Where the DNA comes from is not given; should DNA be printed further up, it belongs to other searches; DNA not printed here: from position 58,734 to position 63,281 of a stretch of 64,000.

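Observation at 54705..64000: Variant hmu operon: PepSY-TM and a calycin-like lipoprotein replace hmuY ahead of hmuRSTU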

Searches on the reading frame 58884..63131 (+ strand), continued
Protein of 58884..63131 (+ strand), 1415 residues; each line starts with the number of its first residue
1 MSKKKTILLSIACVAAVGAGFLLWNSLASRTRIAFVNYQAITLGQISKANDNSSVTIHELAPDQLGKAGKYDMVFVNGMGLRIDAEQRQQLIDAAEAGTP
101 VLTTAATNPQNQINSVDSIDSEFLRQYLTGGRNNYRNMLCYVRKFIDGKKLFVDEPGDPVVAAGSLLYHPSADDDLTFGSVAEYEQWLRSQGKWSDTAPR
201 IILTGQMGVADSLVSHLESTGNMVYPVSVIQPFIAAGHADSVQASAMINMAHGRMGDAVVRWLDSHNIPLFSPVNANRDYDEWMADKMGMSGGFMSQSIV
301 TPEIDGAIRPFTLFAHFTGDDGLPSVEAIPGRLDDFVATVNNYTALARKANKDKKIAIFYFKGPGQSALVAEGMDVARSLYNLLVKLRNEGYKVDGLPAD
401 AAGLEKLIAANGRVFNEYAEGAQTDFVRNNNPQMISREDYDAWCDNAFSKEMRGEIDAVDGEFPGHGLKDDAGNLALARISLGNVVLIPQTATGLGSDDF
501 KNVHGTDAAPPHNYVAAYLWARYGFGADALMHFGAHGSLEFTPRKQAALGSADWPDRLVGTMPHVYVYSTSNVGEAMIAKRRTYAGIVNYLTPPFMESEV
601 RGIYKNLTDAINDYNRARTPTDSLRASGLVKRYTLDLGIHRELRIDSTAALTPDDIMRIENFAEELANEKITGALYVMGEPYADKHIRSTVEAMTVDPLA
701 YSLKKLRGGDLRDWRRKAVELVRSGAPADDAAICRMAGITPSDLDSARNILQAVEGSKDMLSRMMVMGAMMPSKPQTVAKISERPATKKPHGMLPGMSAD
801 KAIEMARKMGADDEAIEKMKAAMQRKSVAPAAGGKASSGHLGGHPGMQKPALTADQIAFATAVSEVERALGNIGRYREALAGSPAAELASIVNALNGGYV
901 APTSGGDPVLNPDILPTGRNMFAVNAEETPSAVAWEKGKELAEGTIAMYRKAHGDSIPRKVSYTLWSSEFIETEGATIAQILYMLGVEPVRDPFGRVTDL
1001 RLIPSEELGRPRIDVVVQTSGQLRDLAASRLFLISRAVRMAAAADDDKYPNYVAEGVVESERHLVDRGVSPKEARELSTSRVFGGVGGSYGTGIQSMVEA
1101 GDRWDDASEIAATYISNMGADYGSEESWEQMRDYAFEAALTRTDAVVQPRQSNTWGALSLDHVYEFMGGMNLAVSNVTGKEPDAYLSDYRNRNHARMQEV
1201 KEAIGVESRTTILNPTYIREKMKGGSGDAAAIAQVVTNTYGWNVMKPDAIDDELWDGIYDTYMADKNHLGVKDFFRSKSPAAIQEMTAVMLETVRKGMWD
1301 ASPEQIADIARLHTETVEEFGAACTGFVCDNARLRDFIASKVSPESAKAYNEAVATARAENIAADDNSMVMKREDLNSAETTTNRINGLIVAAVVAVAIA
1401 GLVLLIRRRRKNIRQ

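Call 66: search_solved_structures(query=window:58884-63131:+, max_evalue=1e-10, show_alignments=1)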
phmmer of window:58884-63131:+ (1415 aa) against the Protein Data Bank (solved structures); distinct sequences matched with E-value up to 1e-10: 10.
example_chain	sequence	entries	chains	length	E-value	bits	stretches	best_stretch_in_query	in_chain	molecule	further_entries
9d26_A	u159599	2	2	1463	0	1689.7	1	1-1412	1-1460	HmuS heme dechelatase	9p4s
4zhj_A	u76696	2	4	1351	2.4e-109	370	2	887-1317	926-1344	Mg-chelatase subunit ChlH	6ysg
6yt0_B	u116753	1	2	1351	7e-109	368.5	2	887-1317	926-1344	Mg-chelatase subunit ChlH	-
6ytj_AAA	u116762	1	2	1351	8.7e-109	368.2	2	887-1317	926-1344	Mg-chelatase subunit ChlH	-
6ytn_AAA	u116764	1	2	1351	3.1e-108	366.3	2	887-1317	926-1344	Mg-chelatase subunit ChlH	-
9uk9_A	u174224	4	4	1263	7.4e-96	325.3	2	881-1301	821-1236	Cobaltochelatase subunit CobN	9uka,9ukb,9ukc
7c6o_A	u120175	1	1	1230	1.4e-87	297.9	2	880-1316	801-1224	Cobalamin biosynthesis protein CobN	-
6ys9_A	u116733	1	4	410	1.3e-54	188.7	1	912-1317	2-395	Magnesium-protoporphyrin methyltransferase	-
9fpc_A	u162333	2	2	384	1.1e-50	175.7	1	928-1301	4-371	Cobn protein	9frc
5ewu_A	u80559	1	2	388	2.9e-46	161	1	930-1317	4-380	Magnesium-chelatase subunit ChlH, chloroplastic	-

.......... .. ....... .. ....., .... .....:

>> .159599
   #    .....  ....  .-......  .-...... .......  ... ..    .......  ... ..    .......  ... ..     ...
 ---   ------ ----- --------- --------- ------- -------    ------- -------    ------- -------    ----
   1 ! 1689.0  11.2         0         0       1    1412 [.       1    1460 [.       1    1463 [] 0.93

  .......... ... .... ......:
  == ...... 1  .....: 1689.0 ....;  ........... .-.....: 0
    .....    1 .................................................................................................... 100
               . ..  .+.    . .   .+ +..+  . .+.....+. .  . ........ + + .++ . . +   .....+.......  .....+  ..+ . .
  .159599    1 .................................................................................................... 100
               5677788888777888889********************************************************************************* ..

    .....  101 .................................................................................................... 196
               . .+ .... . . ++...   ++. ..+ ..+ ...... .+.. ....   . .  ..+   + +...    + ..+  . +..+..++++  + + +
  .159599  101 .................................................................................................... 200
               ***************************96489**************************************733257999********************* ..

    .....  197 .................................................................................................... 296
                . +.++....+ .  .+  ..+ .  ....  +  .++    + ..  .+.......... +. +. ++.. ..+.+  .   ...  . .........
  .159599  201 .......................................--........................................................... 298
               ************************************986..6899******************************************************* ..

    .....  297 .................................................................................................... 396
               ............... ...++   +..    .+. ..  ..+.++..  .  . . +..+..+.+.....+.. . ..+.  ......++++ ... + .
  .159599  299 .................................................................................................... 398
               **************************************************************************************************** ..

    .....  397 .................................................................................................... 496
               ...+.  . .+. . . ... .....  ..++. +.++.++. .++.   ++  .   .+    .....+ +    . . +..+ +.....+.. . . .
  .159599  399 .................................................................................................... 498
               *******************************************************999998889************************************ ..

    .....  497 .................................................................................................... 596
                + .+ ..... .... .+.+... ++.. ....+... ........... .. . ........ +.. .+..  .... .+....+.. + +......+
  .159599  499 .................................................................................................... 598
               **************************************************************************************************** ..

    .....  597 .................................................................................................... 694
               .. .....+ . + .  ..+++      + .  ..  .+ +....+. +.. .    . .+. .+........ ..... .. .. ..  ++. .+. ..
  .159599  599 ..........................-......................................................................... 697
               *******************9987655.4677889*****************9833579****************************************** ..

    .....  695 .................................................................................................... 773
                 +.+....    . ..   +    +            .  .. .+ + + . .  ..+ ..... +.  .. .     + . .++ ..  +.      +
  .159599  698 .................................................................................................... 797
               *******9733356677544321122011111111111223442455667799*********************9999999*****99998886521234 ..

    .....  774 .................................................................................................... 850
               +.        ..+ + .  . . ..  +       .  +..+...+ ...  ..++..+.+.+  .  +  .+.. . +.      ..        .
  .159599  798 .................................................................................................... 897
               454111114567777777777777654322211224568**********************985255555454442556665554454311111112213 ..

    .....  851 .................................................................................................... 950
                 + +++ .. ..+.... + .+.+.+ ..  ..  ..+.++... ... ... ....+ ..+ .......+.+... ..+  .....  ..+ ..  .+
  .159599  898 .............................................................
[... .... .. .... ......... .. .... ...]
